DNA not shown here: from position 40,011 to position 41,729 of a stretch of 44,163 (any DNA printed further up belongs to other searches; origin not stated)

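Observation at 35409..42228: Sigma-54/TPR-EBP-linked radical SAM-SPASM peptide-modification and ABC-2 export island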

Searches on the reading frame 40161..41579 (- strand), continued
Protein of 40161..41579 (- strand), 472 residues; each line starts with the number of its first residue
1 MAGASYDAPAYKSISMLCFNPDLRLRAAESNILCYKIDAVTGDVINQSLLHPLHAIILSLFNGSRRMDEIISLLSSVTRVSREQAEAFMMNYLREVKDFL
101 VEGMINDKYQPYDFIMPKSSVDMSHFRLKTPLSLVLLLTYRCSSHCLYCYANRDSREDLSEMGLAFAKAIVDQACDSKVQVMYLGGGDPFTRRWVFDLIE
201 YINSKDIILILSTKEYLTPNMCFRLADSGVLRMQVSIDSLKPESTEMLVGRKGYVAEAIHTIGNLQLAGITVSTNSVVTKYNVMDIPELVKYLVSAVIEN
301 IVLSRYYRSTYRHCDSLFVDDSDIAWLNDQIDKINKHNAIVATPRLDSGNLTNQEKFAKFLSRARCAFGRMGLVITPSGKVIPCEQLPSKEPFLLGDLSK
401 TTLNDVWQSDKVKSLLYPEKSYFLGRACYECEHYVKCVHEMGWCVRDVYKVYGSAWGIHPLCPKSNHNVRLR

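Call 29: search_protein_families(library=pfam, proteins=[L001:13132-13992:+, L001:14114-15214:+, L001:15211-16260:+, L001:16268-17383:+, L001:17528-18286:+], max_evalue=0.01)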
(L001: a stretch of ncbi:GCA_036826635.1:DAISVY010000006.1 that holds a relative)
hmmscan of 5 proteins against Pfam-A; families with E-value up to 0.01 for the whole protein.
L001:13132-13992:+ (286 aa): 0 families

L001:14114-15214:+ (366 aa): 0 families

L001:15211-16260:+ (349 aa): 0 families

L001:16268-17383:+ (371 aa): 0 families

L001:17528-18286:+ (252 aa): 1 family
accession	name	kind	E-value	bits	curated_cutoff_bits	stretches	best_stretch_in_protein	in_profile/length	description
PF02517.21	Rce1-like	-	1.7e-16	60.7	22.4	1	118-208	8-92/93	Type II CAAX prenyl endopeptidase Rce1-like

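Call 33: find_encoding_contigs(protein=P0004, flank=10000, max_places=2)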
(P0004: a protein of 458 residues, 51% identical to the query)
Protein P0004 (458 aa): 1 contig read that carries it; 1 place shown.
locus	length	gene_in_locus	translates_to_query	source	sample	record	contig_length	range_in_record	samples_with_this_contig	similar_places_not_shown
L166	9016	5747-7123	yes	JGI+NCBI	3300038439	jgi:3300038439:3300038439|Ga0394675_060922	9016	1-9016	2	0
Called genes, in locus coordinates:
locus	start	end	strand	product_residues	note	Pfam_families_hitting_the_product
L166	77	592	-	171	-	PF01551:Peptidase_M23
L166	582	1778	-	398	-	-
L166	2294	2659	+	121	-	-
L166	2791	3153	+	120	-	-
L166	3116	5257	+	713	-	PF13181:TPR_8 (faint), PF13374:TPR_10 (faint), PF13424:TPR_12, PF00158:Sigma54_activat, PF14532:Sigma54_activ_2, PF07728:AAA_5 (weak), PF25601:AAA_lid_14, PF02954:HTH_8, +2 more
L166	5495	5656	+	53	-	-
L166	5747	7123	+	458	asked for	PF04055:Radical_SAM, PF13186:SPASM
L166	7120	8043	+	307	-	PF00005:ABC_tran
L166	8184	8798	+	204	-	PF01061:ABC2_membrane, PF12698:ABC2_membrane_3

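Call 34: find_encoding_contigs(protein=P0003, flank=10000, max_places=2)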
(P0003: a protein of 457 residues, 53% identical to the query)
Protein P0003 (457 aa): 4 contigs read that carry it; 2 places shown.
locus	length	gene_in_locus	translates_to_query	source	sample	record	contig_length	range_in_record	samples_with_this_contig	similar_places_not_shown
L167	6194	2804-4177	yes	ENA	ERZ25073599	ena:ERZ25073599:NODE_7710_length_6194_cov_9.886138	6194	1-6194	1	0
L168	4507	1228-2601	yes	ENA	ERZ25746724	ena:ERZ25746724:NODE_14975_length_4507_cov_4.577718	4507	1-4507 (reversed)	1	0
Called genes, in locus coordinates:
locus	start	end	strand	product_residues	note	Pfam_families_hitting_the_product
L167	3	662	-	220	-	?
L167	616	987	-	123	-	-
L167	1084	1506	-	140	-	-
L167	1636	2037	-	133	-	-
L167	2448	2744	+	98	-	-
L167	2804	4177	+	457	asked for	PF04055:Radical_SAM, PF13186:SPASM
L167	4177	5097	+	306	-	PF00005:ABC_tran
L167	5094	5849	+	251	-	PF01061:ABC2_membrane, PF12698:ABC2_membrane_3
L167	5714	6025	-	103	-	-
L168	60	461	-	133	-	-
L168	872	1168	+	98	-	-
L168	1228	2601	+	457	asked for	PF04055:Radical_SAM, PF13186:SPASM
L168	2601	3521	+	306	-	PF00005:ABC_tran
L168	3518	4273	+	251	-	PF01061:ABC2_membrane, PF12698:ABC2_membrane_3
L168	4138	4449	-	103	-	-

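Call 35: find_encoding_contigs(protein=P0007, flank=10000, max_places=2)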
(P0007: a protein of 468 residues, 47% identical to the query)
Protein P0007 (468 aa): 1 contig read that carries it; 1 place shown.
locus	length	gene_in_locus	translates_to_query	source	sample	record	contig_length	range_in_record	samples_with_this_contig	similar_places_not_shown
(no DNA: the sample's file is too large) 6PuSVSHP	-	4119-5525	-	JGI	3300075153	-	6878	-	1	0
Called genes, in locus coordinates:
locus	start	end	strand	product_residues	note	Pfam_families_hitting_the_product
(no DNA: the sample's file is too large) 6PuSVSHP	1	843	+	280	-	?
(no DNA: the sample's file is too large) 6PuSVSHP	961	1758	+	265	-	-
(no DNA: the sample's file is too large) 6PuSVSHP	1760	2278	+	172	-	-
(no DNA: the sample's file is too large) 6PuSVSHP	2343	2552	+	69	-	-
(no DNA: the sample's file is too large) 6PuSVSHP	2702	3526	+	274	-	PF03544:TonB_C (faint)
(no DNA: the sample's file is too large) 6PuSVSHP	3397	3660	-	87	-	-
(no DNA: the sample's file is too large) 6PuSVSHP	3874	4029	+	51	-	-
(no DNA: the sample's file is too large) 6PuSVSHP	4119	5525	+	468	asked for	PF04055:Radical_SAM, PF13353:Fer4_12 (weak), PF13186:SPASM (weak)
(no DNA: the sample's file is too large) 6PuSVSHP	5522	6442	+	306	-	PF00005:ABC_tran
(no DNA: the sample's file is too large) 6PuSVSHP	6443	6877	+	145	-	?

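Call 36: find_encoding_contigs(protein=P0011, flank=10000, max_places=2)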
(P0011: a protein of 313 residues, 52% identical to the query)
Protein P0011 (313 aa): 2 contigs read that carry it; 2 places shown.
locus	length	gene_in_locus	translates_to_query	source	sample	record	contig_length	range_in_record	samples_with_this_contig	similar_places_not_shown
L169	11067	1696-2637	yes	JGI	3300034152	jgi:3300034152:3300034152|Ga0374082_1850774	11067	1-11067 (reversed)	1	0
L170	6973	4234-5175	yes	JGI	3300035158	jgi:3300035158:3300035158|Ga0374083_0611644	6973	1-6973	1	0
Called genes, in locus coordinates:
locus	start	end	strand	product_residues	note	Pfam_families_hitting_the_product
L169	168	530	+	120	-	PF02954:HTH_8 (weak)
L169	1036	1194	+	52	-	-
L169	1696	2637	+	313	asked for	PF04055:Radical_SAM, PF13186:SPASM (weak)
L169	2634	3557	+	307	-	PF00005:ABC_tran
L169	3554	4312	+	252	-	PF01061:ABC2_membrane, PF12698:ABC2_membrane_3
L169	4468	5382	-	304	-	-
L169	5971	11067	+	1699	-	?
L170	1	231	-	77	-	?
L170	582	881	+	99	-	-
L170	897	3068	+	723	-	PF17874:TPR_MalT, PF13424:TPR_12 (faint), PF07719:TPR_2 (faint), PF14559:TPR_19 (faint), PF00158:Sigma54_activat, PF14532:Sigma54_activ_2, PF07728:AAA_5, PF02954:HTH_8 (weak), +1 more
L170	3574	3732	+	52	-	-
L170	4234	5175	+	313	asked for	PF04055:Radical_SAM, PF13186:SPASM (weak)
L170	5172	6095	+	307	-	PF00005:ABC_tran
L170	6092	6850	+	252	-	PF01061:ABC2_membrane, PF12698:ABC2_membrane_3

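Call 38: search_protein_families(library=ncbifam, proteins=[L010:10001-11425:+, L016:10001-11428:+, L009:10001-11431:+, L025:10001-11413:+, L013:2505-3929:+, P0013, P0002], max_evalue=1e-20)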
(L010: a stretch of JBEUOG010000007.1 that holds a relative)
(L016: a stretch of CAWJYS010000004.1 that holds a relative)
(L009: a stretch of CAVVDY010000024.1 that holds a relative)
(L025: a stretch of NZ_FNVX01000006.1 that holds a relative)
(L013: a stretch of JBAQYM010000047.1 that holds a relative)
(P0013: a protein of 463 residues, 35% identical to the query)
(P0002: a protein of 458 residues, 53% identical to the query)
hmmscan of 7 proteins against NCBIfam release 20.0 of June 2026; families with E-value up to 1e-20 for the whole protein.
L010:10001-11425:+ (475 aa): 2 families
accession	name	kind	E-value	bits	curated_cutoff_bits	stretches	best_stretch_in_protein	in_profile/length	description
TIGR04303.1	GeoRSP_rSAM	equivalog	4.8e-25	88.8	400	1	139-466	14-324/325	GeoRSP system radical SAM/SPASM protein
TIGR02109.1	PQQ_syn_pqqE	equivalog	1e-23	83.9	381.35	1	126-472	3-336/358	pyrroloquinoline quinone biosynthesis protein PqqE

L016:10001-11428:+ (476 aa): 1 family
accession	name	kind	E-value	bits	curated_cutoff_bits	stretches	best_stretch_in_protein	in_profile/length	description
TIGR02109.1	PQQ_syn_pqqE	equivalog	5.9e-24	84.7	381.35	1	126-473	4-336/358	pyrroloquinoline quinone biosynthesis protein PqqE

L009:10001-11431:+ (477 aa): 4 families
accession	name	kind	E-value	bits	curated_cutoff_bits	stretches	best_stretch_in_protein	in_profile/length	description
TIGR02109.1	PQQ_syn_pqqE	equivalog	4.5e-23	81.7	381.35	1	131-448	6-314/358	pyrroloquinoline quinone biosynthesis protein PqqE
TIGR04103.1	rSAM_nif11_3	equivalog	2.6e-21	75.7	725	1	129-444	3-324/412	nif11-class peptide radical SAM maturase 3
TIGR04545.1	rSAM_ahbD_hemeb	equivalog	6.3e-21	75.2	500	0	139-299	7-168/339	heme b synthase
TIGR04250.1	SCM_rSAM_ScmE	equivalog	9.6e-21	74.1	400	0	141-448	12-327/358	SynChlorMet cassette radical SAM/SPASM protein ScmE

L025:10001-11413:+ (471 aa): 0 families

L013:2505-3929:+ (475 aa): 3 families
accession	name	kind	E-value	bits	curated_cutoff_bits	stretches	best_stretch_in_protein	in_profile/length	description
TIGR04250.1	SCM_rSAM_ScmE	equivalog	9.5e-25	87.2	400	1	128-464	2-345/358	SynChlorMet cassette radical SAM/SPASM protein ScmE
TIGR04303.1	GeoRSP_rSAM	equivalog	3e-22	79.6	400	1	138-466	14-324/325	GeoRSP system radical SAM/SPASM protein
TIGR02109.1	PQQ_syn_pqqE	equivalog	3.8e-21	75.4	381.35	1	126-471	4-335/358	pyrroloquinoline quinone biosynthesis protein PqqE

P0013 (463 aa): 10 families
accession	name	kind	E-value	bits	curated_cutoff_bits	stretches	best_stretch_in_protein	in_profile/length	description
TIGR04303.1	GeoRSP_rSAM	equivalog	1.2e-29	103.9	400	1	115-428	2-304/325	GeoRSP system radical SAM/SPASM protein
TIGR04053.2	TIGR04053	equivalog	3.1e-25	89.2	395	1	115-322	5-215/366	TIGR04053 family radical SAM/SPASM domain-containing protein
TIGR04133.1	rSAM_w_lipo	hypoth_equivalog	6.7e-25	87.7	425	1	123-436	29-336/350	TIGR04133 family radical SAM/SPASM protein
TIGR02109.1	PQQ_syn_pqqE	equivalog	1.3e-24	86.9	381.35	1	115-404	4-289/358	pyrroloquinoline quinone biosynthesis protein PqqE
TIGR04317.1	W_rSAM_matur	equivalog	1.6e-24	86.6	380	1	119-430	5-323/349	tungsten cofactor oxidoreductase radical SAM maturase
TIGR03962.1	mycofact_rSAM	equivalog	5.3e-24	85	265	1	115-435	9-315/339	mycofactocin radical SAM maturase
TIGR02668.1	moaA_archaeal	equivalog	5.4e-24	84.7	325.25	1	122-298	14-192/303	GTP 3',8-cyclase MoaA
TIGR04055.1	rSAM_NirJ2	equivalog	9.8e-22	77.9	500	1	120-427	2-301/326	putative heme d1 biosynthesis radical SAM protein NirJ2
NF001199.0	PRK00164.2-1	equivalog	3.4e-21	75.7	231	1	122-283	16-179/308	GTP 3',8-cyclase MoaA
TIGR04545.1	rSAM_ahbD_hemeb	equivalog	9.4e-21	74.6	500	0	121-428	3-316/339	heme b synthase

P0002 (458 aa): 7 families
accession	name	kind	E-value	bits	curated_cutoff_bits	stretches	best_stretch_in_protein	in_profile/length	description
TIGR02109.1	PQQ_syn_pqqE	equivalog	1.6e-23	83.3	381.35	1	114-455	4-337/358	pyrroloquinoline quinone biosynthesis protein PqqE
TIGR04347.1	pseudo_SAM_Halo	equivalog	1.7e-23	83.5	525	1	119-288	40-209/390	TIGR04347 family pseudo-SAM/SPASM protein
TIGR04317.1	W_rSAM_matur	equivalog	2.1e-23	83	380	1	119-450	6-338/349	tungsten cofactor oxidoreductase radical SAM maturase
TIGR04053.2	TIGR04053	equivalog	3.3e-22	79.2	395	0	115-283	6-178/366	TIGR04053 family radical SAM/SPASM domain-containing protein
TIGR03962.1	mycofact_rSAM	equivalog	8.5e-22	77.8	265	0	113-282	8-177/339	mycofactocin radical SAM maturase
TIGR04545.1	rSAM_ahbD_hemeb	equivalog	1e-21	77.8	500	0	124-274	7-158/339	heme b synthase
TIGR04303.1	GeoRSP_rSAM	equivalog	1.7e-21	77.1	400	1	113-424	1-303/325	GeoRSP system radical SAM/SPASM protein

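Call 39: search_solved_structures(query=A3, max_evalue=0.001)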
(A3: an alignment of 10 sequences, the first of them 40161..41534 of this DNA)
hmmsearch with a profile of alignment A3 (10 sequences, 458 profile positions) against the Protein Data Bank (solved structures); distinct sequences matched with E-value up to 0.001: 37.
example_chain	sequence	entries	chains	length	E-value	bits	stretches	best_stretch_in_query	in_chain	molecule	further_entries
6c8v_A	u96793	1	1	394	5e-27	97.7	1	114-451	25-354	Coenzyme PQQ synthesis protein E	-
7vob_C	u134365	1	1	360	4.2e-18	68.2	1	123-289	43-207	Cytosylglucuronate decarboxylase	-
7voc_C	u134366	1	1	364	4.4e-18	68.2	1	123-289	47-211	Cytosylglucuronate decarboxylase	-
2fb2_A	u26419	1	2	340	1.4e-17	66.5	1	109-283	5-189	Molybdenum cofactor biosynthesis protein A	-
1tv7_A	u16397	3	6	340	4.9e-17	64.7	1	110-283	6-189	Molybdenum cofactor biosynthesis protein A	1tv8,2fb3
6efn_A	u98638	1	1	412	1.7e-16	62.9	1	114-285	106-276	Sporulation killing factor maturation protein SkfB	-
5v1q_A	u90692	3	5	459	4.3e-16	61.6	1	110-439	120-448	Radical SAM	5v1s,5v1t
9dfn_A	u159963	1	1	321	1.4e-11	46.8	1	114-275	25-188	Radical SAM core domain-containing protein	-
9dfu_A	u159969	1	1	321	1.7e-11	46.4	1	114-275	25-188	Radical SAM core domain-containing protein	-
7tol_A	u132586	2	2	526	2.9e-10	42.4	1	121-278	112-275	glycerol dibiphytanyl glycerol tetraether - macrocyclic archaeol synthase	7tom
7n7h_A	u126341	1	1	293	4.6e-10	41.7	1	115-270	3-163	VIPERIN-LIKE ENZYME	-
4m7s_A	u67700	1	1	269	9.9e-10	40.6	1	352-419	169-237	BtrN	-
4m7t_A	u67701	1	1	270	1.1e-09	40.4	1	352-419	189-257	BtrN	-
6b4c_A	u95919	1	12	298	3.1e-09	39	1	114-273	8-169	Viperin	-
9dgw_A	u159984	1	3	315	3.2e-09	39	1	114-273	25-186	Radical SAM core domain-containing protein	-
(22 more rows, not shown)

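Call 47: predict_structure(alignment_id=A3)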
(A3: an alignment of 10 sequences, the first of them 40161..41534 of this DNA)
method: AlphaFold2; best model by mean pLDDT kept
length: 457 residues; sequences in the alignment: 10
mean_pLDDT: 92.6   pTM: 0.90
mean pLDDT of the five models: 92.6, 91.2, 89.5, 89.2, 86.8
residues with pLDDT >= 90: 366; 70-90: 88; 50-70: 3; < 50: 0
segments of 3 or more residues with pLDDT < 50: none
pLDDT, mean of each block of 10 residues (from residue 1): 94 95 87 93 94 94 93 94 93 93 91 93 92 89 88 98 94 90 97 94 97 95 94 94 97 96 96 97 94 92 94 96 91 78 86 84 94 93 96 93 91 91 87 92 90 88
secondary structure, 60 per line:
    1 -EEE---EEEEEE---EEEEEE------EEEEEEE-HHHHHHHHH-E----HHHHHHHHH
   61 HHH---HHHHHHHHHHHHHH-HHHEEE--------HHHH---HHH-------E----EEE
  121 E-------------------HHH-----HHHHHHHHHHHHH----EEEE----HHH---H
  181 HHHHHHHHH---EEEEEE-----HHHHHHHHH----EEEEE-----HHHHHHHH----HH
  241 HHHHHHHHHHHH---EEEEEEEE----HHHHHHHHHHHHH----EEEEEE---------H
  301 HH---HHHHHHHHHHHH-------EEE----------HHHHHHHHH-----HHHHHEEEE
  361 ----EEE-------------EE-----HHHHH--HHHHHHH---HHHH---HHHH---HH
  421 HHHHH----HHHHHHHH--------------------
elements in order: E2-4 E8-13 E17-22 E29-35 H37-45 H52-63 H67-80 E85-87 H96-99 E118-121 H149-161 E166-169 H180-189 E193-198 H204-212 E217-221 H227-234 H239-252 E256-263 H268-280 E285-290 H306-317 E325-327 H338-346 H352-356 E357-360 E365-367 H388-392 H395-401 H405-408 H412-415 H419-425 H430-437

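Call 50: fold_search(model_id=the predicted structure, library=pdb)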
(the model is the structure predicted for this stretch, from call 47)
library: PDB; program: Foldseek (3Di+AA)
matches with E <= 10: 1699; with E <= 0.001: 162
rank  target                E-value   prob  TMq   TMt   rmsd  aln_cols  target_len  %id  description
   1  5v1q_B                8.0e-17  1.00  0.65  0.67   6.3       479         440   19  Crystal structure of Streptococcus suis SuiB (released 2017-08-30)
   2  5v1s_A                2.2e-16  1.00  0.65  0.69   6.3       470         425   18  Crystal structure of Streptococcus suis SuiB bound to S-adenosylmethionine (released 2017-08-30)
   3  5v1s_B                2.9e-16  1.00  0.63  0.67   6.8       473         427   18  Crystal structure of Streptococcus suis SuiB bound to S-adenosylmethionine (released 2017-08-30)
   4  5v1q_A                3.9e-16  1.00  0.63  0.66   6.8       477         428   18  Crystal structure of Streptococcus suis SuiB (released 2017-08-30)
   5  5v1t_A                4.4e-16  1.00  0.64  0.66   6.7       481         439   19  Crystal structure of Streptococcus suis SuiB bound to precursor peptide SuiA (released 2017-08-30)
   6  6c8v                  1.5e-14  1.00  0.53  0.74   4.4       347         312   18  X-ray structure of PqqE from Methylobacterium extorquens (released 2018-02-14)
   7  6efn                  1.5e-13  1.00  0.62  0.72   5.4       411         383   16  Structure of a RiPP maturase, SkfB (released 2018-10-24)
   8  8vpo                  2.7e-13  1.00  0.48  0.48  12.4       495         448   13  X-Ray Crystal Structure of TigE from Paramaledivibacter caminithermalis (released 2024-02-07)
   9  5why_A                1.5e-12  1.00  0.50  0.54  13.2       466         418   14  Structural Insights into Thioether Bond Formation in the Biosynthesis of Sactipeptides (released 2017-07-26)
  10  5wgg_A                1.6e-12  1.00  0.48  0.50  14.1       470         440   16  Structural Insights into Thioether Bond Formation in the Biosynthesis of Sactipeptides (released 2017-07-26)
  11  7vob                  2.6e-12  1.00  0.50  0.67   5.0       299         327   18  The crystal structure of a Radical SAM Enzyme BlsE involved in the Biosynthesis of Blasticidin S (released 2022-05-04)
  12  4k38_A                1.4e-10  1.00  0.50  0.61   6.1       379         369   14  Native anSMEcpe with bound AdoMet and Kp18Cys peptide (released 2013-05-08)
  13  4k37_A                1.8e-10  1.00  0.50  0.62   6.0       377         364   15  Native anSMEcpe with bound AdoMet (released 2013-05-08)
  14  7tol                  2.2e-10  1.00  0.40  0.37  13.2       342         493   14  X-ray crystal structure of glycerol dibiphytanyl glycerol tetraether - macrocyclic archaeol synthase (GDGT-MAS) from Met (released 2022-08-31)
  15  8hzv_C                2.4e-10  1.00  0.48  0.47   5.2       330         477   16  The crystal structure of a Radical SAM Enzyme DesII (released 2024-07-10)
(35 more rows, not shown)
